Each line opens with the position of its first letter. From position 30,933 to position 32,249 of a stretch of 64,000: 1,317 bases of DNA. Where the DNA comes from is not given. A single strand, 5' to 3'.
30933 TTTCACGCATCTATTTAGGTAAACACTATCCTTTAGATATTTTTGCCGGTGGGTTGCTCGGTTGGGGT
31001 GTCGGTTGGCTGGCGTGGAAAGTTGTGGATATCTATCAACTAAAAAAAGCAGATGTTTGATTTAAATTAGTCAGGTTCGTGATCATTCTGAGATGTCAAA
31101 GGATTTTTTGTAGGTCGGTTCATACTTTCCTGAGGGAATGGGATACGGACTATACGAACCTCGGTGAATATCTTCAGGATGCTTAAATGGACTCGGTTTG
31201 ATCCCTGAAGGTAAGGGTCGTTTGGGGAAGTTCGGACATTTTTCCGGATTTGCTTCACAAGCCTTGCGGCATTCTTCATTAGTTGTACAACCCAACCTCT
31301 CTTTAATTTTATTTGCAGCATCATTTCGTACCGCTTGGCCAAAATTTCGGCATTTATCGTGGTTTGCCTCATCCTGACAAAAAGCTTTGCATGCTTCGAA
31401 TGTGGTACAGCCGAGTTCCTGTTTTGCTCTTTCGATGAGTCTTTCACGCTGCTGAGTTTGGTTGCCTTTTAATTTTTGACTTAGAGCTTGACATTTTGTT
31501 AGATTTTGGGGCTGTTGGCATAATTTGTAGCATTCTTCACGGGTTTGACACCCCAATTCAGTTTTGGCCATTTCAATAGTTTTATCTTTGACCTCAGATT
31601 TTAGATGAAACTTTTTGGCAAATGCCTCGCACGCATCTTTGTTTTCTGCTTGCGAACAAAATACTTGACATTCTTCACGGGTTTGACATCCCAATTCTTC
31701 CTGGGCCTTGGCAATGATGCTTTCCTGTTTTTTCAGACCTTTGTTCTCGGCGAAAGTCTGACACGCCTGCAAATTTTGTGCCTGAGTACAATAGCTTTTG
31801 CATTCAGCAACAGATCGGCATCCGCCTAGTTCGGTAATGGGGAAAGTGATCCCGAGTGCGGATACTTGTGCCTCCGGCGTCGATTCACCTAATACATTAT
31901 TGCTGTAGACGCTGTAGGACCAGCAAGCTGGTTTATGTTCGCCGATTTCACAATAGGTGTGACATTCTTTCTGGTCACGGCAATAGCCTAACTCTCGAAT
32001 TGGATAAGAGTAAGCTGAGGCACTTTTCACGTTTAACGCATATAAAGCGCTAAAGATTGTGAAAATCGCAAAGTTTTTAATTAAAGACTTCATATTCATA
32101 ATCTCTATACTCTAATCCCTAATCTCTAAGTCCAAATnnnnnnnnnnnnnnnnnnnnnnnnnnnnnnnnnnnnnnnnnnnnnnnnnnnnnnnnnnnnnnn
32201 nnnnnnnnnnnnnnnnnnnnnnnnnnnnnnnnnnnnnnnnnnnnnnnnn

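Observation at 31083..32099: Secreted protein composed of seven tandem four-cysteine repeats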

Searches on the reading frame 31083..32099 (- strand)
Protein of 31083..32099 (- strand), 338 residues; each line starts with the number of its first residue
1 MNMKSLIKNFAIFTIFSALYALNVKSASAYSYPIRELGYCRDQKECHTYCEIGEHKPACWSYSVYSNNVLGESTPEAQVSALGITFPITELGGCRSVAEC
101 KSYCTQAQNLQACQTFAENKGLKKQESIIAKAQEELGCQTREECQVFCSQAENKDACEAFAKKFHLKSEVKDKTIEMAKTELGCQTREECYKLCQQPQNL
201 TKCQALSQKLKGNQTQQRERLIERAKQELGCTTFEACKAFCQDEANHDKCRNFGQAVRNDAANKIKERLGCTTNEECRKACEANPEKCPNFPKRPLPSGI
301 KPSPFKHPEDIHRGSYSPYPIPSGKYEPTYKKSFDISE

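Call 3: search_protein_families(library=pfam, proteins=[window:31083-32099:-], max_evalue=10)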
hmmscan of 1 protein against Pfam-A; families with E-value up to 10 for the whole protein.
window:31083-32099:- (338 aa): 1 family
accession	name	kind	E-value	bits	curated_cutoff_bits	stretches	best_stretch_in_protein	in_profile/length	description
PF07127.16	Nodulin_late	-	1.7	9.5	30.4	2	180-203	26-48/54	Late nodulin domain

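Call 4: search_protein_families(library=ncbifam, proteins=[window:31083-32099:-], max_evalue=10)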
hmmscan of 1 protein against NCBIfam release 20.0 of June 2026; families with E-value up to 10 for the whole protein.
window:31083-32099:- (338 aa): 1 family
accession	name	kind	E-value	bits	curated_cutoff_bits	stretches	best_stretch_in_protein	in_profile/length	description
TIGR02531.1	yecD_yerC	hypoth_equivalog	0.14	12.6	42.2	1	177-230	8-61/88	YerC/YecD family TrpR-related protein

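Call 6: find_homologous_proteins(query=window:31083-32099:-)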
Query window:31083-32099:- (338 aa): 22 proteins with E <= 0.001 among 722 candidates.
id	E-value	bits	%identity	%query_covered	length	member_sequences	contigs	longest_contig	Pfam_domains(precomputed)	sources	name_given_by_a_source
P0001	5.5e-228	774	100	100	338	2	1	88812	-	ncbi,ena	-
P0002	9.3e-98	346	54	84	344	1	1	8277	-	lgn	-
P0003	1.3e-94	335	50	90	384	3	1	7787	-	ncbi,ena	-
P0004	1.3e-91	325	49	86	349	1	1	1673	-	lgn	-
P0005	6.2e-91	323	48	89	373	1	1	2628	-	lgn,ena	-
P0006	1.2e-88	316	47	88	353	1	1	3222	-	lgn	-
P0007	1.8e-87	312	43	96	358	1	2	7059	-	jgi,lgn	jgi:hypothetical protein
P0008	3.3e-86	308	50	82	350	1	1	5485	-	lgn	-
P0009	3.7e-81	291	45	88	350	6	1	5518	-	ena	-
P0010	1.9e-75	272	45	84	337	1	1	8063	-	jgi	-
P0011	6.6e-74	267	43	91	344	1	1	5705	-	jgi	jgi:hypothetical protein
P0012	5.4e-67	245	40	72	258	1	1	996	-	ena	-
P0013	3.5e-60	222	41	86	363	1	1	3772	-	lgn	-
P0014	2.0e-58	216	47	60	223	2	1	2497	-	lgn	-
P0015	3.1e-58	216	40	72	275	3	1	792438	-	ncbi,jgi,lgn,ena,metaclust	metaclust:\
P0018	1.7e-32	131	37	60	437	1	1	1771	-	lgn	-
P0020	1.9e-23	101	34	64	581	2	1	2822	-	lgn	-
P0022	1.1e-16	79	33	46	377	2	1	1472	-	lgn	-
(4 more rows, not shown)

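Call 7: search_solved_structures(query=window:31083-32099:-, max_evalue=10)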
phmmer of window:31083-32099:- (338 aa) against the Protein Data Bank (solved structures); distinct sequences matched with E-value up to 10: 0.

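Call 13: find_encoding_contigs(protein=window:31083-32099:-, flank=3000, max_places=3)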
Protein window:31083-32099:- (338 aa): 1 contig read that carries it; 1 place shown.
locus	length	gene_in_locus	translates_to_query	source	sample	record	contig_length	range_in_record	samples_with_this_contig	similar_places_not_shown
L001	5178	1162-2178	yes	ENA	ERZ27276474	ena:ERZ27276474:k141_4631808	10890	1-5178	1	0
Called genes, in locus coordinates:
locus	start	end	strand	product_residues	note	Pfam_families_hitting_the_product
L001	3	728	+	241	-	?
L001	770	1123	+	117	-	-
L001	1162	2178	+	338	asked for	-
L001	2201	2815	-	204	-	PF01569:PAP2, PF14378:PAP2_3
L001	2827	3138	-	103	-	-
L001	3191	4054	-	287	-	-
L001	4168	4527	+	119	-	-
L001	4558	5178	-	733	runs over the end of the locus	PF01751:Toprim, PF01131:Topoisom_bac, PF01396:Zn_ribbon_Top1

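Call 18: find_related_loci(query=A1, collection=genome_contigs, flank=6000)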
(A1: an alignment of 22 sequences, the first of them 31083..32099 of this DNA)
Query A1 (338 aa) in genome_contigs; peptide patterns used: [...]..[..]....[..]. (x = any residue, [..] = any of these).
261 stretches matched a pattern; 243 encode a relative of the query (tblastn E <= 1e-3); the best 80 are kept; 80 distinct loci.
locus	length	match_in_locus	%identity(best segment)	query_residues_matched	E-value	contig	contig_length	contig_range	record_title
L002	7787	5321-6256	50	1-305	2e-97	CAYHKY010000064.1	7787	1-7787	MAG TPA_asm: uncultured Gammaproteobacteria bacterium isolate ERP119705_co13_644 genome assembly, contig: NODE_11747_len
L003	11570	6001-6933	44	6-301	7e-84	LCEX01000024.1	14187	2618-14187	MAG: Candidatus Gottesmanbacteria bacterium GW2011_GWC1_43_10 UV55_C0024, whole genome shotgun sequence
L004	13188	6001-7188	34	1-323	3e-59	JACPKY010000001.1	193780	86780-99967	MAG: Candidatus Gottesmanbacteria bacterium isolate NC_groundwater_507_Ag_S-0.1um_40_14 S35_SO-1_scaffold_64418, whole g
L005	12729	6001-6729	43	25-260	6e-59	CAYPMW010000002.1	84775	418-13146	MAG TPA_asm: uncultured Gammaproteobacteria bacterium isolate binchicken_co227_1238 genome assembly, contig: NODE_543_le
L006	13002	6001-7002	35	6-296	1e-54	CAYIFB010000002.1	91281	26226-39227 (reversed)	MAG TPA_asm: uncultured Gammaproteobacteria bacterium isolate ERP119705_co19_135 genome assembly, contig: NODE_89_length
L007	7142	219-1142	36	13-301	1e-53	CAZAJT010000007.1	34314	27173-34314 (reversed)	MAG TPA_asm: uncultured Gammaproteobacteria bacterium isolate binchicken_co251_706 genome assembly, contig: NODE_1747_le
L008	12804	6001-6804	38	31-301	3e-53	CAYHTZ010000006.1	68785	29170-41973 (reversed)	MAG TPA_asm: uncultured Candidatus Saccharibacteria bacterium isolate ERP119705_co17_339 genome assembly, contig: NODE_3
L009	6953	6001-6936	35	4-291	2e-53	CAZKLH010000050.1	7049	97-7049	MAG TPA_asm: uncultured Gammaproteobacteria bacterium isolate SRP200132_co1_753 genome assembly, contig: NODE_19889_leng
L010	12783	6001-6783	40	3-301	2e-51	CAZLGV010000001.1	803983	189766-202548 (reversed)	MAG TPA_asm: uncultured Gammaproteobacteria bacterium isolate SRP269290_co2_1 genome assembly, contig: NODE_1_length_803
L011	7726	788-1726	35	1-291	4e-51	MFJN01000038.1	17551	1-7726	MAG: Candidatus Gottesmanbacteria bacterium RIFCSPHIGHO2_02_FULL_40_13 rifcsphigho2_02_scaffold_39142, whole genome shot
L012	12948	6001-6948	36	19-315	6e-49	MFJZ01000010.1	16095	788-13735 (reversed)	MAG: Candidatus Gottesmanbacteria bacterium RIFCSPLOWO2_01_FULL_49_10 rifcsplowo2_01_scaffold_14964, whole genome shotgu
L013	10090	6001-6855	31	1-296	3e-44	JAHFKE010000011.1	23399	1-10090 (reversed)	MAG: Candidatus Levyibacteriota bacterium isolate nzgw402 NODE_1270_length_23400_cov_3.388634, whole genome shotgun sequ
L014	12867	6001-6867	33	27-327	8e-41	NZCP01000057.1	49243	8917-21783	MAG: Candidatus Woesebacteria bacterium isolate ARS1183 MHASMcontig_222392, whole genome shotgun sequence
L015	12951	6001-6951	36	7-333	2e-43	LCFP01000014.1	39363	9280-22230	MAG: Candidatus Gottesmanbacteria bacterium GW2011_GWA2_43_14 UV73_C0014, whole genome shotgun sequence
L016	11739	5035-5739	34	31-295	5e-38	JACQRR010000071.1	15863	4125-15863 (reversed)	MAG: Candidatus Roizmanbacteria bacterium isolate NC_groundwater_1364_Ag_S-0.2um_37_64 S_p2_S4_coassembly_k141_1503211,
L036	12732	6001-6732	34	28-288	2e-33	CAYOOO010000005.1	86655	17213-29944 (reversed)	MAG TPA_asm: uncultured Gammaproteobacteria bacterium isolate binchicken_co110_106 genome assembly, contig: NODE_721_len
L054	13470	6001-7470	30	6-322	7e-29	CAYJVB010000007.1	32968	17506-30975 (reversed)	MAG TPA_asm: uncultured archaeon isolate ERP125453_co1_352 genome assembly, contig: NODE_1090_length_32968_cov_8.934464,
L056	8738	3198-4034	30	31-294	7e-28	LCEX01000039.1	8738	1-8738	MAG: Candidatus Gottesmanbacteria bacterium GW2011_GWC1_43_10 UV55_C0039, whole genome shotgun sequence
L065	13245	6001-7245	30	9-288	3e-26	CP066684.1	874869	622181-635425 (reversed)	MAG: Candidatus Aenigmatarchaeota archaeon isolate NC_groundwater_134_Ag_S-0.1um_56_17 chromosome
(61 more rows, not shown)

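Call 19: predict_structure(alignment_id=A1)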
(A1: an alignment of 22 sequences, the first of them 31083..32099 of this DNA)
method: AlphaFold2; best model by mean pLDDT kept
length: 338 residues; sequences in the alignment: 22
mean_pLDDT: 79.0   pTM: 0.41
mean pLDDT of the five models: 79.0, 77.4, 75.4, 75.1, 73.7
residues with pLDDT >= 90: 126; 70-90: 131; 50-70: 24; < 50: 57
segments of 3 or more residues with pLDDT < 50: 25-29, 64-71, 296-327, 329-338
pLDDT, mean of each block of 10 residues (from residue 1): 80 86 56 83 81 79 51 73 91 95 95 91 75 94 91 89 68 80 93 96 90 81 96 96 98 94 87 88 81 55 42 39 45 42
secondary structure, 60 per line:
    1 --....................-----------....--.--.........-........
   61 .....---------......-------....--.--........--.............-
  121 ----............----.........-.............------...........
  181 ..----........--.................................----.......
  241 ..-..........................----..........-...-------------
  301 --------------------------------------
elements in order: H3-22 H43-51 H53-65 H75-80 H97-104 H107-119 H125-136 H141-149 H151-163 H170-182 H187-194 H197-229 H234-242 H244-269 H274-283

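Call 24: fold_search(model_id=the predicted structure, library=pdb)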
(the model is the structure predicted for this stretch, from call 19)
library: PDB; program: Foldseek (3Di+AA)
matches with E <= 10: 5; with E <= 0.001: 0
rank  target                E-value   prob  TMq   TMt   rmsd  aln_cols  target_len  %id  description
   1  6xns_C                3.7e+00  0.03  0.13  0.13  26.0       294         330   13  C3_crown-05 (released 2020-12-23)
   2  7tdz_I                5.3e+00  0.03  0.11  0.07  19.8       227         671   12  Cryo-EM model of protomer of the cytoplasmic ring of the nuclear pore complex from Xenopus laevis (released 2022-06-22)
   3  7tdz_i                5.3e+00  0.03  0.11  0.05  19.8       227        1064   12  Cryo-EM model of protomer of the cytoplasmic ring of the nuclear pore complex from Xenopus laevis (released 2022-06-22)
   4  3mkr_A                8.2e+00  0.02  0.15  0.17  19.1       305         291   12  Crystal structure of yeast alpha/epsilon-COP subcomplex of the COPI vesicular coat (released 2010-07-14)
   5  9qe1_E                8.2e+00  0.01  0.08  0.08  34.0       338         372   11  Neobacillus vireti Wadjet-II JetABC monomer (released 2025-06-25)

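Call 25: search_protein_representatives(alignment_id=A1)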
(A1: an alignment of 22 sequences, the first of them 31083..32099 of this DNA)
Query: 22 sequences, 365 profile positions. Proteins with E-value up to 0.001 (for the whole library): 1732; up to 1e-10: 1508; up to 1e-30: 1011. The best 150 are listed.
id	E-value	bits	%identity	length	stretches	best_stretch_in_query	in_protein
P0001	1.3e-124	432.5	-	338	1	1-327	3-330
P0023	1.8e-120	418.9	-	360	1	2-349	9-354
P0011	1.5e-117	409.2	-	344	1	2-327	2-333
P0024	4.7e-103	361.6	-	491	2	6-215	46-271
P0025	1.3e-102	360.1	-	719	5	78-265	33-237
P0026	1.6e-100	353.2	-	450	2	8-167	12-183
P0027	8.9e-100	350.8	-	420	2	2-180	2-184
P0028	4.0e-98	345.4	-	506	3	8-214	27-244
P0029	5.7e-98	344.8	-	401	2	1-292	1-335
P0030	2.0e-97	343.0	-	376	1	1-347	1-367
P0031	8.4e-96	337.7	-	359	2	3-259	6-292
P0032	1.7e-95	336.7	-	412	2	4-226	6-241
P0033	1.1e-94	334.0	-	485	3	3-256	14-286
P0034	3.4e-94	332.4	-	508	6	81-286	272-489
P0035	4.8e-94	331.9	-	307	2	7-208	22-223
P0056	7.1e-85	301.7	-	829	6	34-309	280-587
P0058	4.4e-84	299.2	-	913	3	64-299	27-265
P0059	4.6e-84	299.1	-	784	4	90-304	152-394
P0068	8.6e-81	288.3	-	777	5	82-258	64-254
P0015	4.8e-80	285.9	-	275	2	2-169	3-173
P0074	4.5e-79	282.7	-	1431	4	72-260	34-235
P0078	4.6e-78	279.3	-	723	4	79-262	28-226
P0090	7.3e-75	268.8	-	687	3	81-258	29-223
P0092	1.0e-74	268.3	-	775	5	79-162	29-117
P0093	2.7e-74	267.0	-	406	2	65-261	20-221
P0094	3.9e-74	266.4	-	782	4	90-297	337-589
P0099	1.9e-73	264.2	-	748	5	78-266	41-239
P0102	3.3e-73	263.4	-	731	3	90-337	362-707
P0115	5.2e-71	256.1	-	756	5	90-328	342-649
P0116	5.5e-71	256.1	-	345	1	61-363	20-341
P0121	4.8e-69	249.7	-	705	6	78-171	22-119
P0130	1.2e-67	245.1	-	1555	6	80-257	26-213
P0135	3.2e-67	243.7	-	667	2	77-261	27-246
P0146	2.3e-65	237.6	-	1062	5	64-257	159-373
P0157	4.3e-64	233.4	-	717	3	66-225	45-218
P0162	1.5e-63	231.6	-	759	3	67-258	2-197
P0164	2.7e-63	230.7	-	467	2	66-308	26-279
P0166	6.0e-63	229.6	-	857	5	67-128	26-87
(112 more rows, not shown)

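Call 26: search_protein_families(library=pfam, proteins=[P0074, P0130, P0146, P0058, P0166, P0056, P0059, P0094, P0068, P0092], max_evalue=0.001)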
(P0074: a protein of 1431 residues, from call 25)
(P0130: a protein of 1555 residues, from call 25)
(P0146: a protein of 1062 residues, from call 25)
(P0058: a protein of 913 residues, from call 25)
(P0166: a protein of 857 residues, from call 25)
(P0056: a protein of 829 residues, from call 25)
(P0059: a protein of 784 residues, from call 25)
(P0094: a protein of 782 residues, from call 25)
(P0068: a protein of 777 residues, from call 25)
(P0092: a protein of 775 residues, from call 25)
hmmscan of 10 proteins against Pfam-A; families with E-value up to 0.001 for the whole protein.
P0074 (1431 aa): 0 families

P0130 (1555 aa): 0 families

P0146 (1062 aa): 1 family
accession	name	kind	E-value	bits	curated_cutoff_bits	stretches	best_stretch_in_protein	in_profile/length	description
PF13385.13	Laminin_G_3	-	9.5e-25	87.9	27.6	1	841-992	12-150/151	Concanavalin A-like lectin/glucanases superfamily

P0058 (913 aa): 1 family
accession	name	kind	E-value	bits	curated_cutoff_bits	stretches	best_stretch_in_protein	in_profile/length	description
PF19077.6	Big_13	-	7.5e-08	33.2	27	1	759-841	13-94/102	Bacterial Ig-like domain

P0166 (857 aa): 1 family
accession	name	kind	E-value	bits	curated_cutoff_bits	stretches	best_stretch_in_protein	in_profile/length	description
PF01934.22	HepT-like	-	0.00021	21.4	23.5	0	110-141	46-85/120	Ribonuclease HepT-like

P0056 (829 aa): 0 families

P0059 (784 aa): 0 families

P0094 (782 aa): 0 families

P0068 (777 aa): 0 families

P0092 (775 aa): 2 families
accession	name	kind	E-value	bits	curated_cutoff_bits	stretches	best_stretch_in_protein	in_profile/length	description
PF00050.26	Kazal_1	-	1.3e-07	32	21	1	656-680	5-29/49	Kazal-type serine protease inhibitor domain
PF07648.20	Kazal_2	-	2e-06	28.2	22.8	1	661-694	7-48/48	Kazal-type serine protease inhibitor domain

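Call 47: search_protein_families(library=ncbifam, proteins=[P0018, P0022, P0116, P0164, P0093, P0068, P0115, P0020], max_evalue=0.01)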
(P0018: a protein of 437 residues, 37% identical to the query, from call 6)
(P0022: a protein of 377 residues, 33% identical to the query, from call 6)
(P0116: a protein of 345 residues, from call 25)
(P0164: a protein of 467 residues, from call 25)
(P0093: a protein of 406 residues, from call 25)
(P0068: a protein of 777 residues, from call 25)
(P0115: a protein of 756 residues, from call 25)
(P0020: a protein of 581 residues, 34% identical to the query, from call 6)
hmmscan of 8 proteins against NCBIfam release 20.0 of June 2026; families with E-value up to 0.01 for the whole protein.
P0018 (437 aa): 0 families

P0022 (377 aa): 0 families

P0116 (345 aa): 0 families

P0164 (467 aa): 0 families

P0093 (406 aa): 0 families

P0068 (777 aa): 0 families

P0115 (756 aa): 0 families

P0020 (581 aa): 0 families

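Call 55: search_protein_families(library=pfam, proteins=[L065:69-1334:-, L065:2777-3865:-, L065:3921-4607:-, L065:8518-10539:-, L065:11925-12710:-, L054:2686-5025:-, L054:9462-10670:-, L054:11576-13447:-, L054:507-1451:-, L065:5932-7671:+], max_evalue=0.0001)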
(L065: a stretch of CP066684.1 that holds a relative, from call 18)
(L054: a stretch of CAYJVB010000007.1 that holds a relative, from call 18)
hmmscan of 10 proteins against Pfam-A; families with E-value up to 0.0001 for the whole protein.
L065:69-1334:- (421 aa): 4 families
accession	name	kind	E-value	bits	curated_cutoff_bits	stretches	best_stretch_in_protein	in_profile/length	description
PF13393.11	tRNA-synt_His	-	9.4e-45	153.6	25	1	7-320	1-308/308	Histidyl-tRNA synthetase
PF03129.25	HGTP_anticodon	-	2.3e-14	53.8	21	1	335-419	2-91/94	Anticodon binding domain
PF01409.25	tRNA-synt_2d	-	3.1e-09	37.1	19.8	1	22-199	22-199/246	tRNA synthetases class II core domain (F)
PF00587.30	tRNA-synt_2b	-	2.2e-07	31.5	29.3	1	64-280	1-123/179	tRNA synthetase class II core domain (G, H, P, S and T)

L065:2777-3865:- (362 aa): 4 families
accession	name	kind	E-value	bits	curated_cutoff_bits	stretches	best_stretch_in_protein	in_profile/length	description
PF00817.25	IMS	-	8.6e-52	175.4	23.2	1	9-162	1-148/148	impB/mucB/samB family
PF21999.2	IMS_HHH_1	-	8.8e-13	48.9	27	1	188-239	2-53/53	DNA polymerase-iota, thumb domain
PF11799.13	IMS_C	-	2e-10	41.5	20.7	1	249-353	2-103/109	impB/mucB/samB family C-terminal domain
PF21704.3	POLH-Rev1_HhH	-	1.8e-06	28.5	27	1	185-238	2-56/56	DNApol eta/Rev1, HhH motif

L065:3921-4607:- (228 aa): 0 families

L065:8518-10539:- (673 aa): 3 families
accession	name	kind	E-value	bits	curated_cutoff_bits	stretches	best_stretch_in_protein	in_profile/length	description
PF02543.21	Carbam_trans_N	-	3.9e-86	290.1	24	1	96-430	2-346/346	Carbamoyltransferase N-terminus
PF16861.10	Carbam_trans_C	-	1.1e-70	237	27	1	485-656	2-169/170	Carbamoyltransferase C-terminus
PF00814.31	TsaD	-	6.4e-06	26.5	24.8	0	302-404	139-237/264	tRNA N6-adenosine threonylcarbamoyltransferase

L065:11925-12710:- (261 aa): 1 family
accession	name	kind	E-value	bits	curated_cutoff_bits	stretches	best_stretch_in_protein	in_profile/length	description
PF04250.19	DUF429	-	8.5e-20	71.8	23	1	5-220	1-200/214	Protein of unknown function (DUF429)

L054:2686-5025:- (779 aa): 2 families
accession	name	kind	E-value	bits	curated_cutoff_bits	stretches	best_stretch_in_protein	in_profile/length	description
PF01411.24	tRNA-synt_2c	-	8.8e-84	282.4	30.3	1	83-582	8-550/552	tRNA synthetases class II (A)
PF07973.19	tRNA_SAD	-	1e-12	48.2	24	1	683-727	1-44/44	Threonyl and Alanyl tRNA synthetase second additional domain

L054:9462-10670:- (402 aa): 1 family
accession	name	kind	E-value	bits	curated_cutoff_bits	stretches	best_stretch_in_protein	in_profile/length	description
PF00082.27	Peptidase_S8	-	1.3e-55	189.2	21.8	1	129-391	4-288/288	Subtilase family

L054:11576-13447:- (623 aa): 6 families
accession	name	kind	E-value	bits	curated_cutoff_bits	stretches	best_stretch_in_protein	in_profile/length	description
PF00133.28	tRNA-synt_1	-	3.7e-65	220.7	22.7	1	63-284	185-411/414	tRNA synthetases class I (I, L, M and V)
PF08264.19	Anticodon_1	-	5.3e-33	114.4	25.1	1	326-475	1-144/148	Anticodon-binding domain of tRNA ligase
PF09334.17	tRNA-synt_1g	-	6.9e-17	61.7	20.1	1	171-293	243-373/391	tRNA synthetases class I (M)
PF19302.4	DUF5915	-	4.8e-14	52.8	27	1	515-622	89-194/195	Domain of unknown function (DUF5915)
PF01406.26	tRNA-synt_1e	-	1e-06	28.8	27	1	214-279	220-284/301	tRNA synthetases class I (C) catalytic domain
PF01921.24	tRNA-synt_1f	-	2.9e-05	23.6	27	0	238-286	272-320/360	tRNA synthetases class I (K)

L054:507-1451:- (314 aa): 1 family
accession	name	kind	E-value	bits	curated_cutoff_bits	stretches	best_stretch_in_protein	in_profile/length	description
PF02073.20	Peptidase_M29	-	2.7e-06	26.9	27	1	126-280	184-352/406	Thermophilic metalloprotease (M29)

L065:5932-7671:+ (579 aa): 0 families
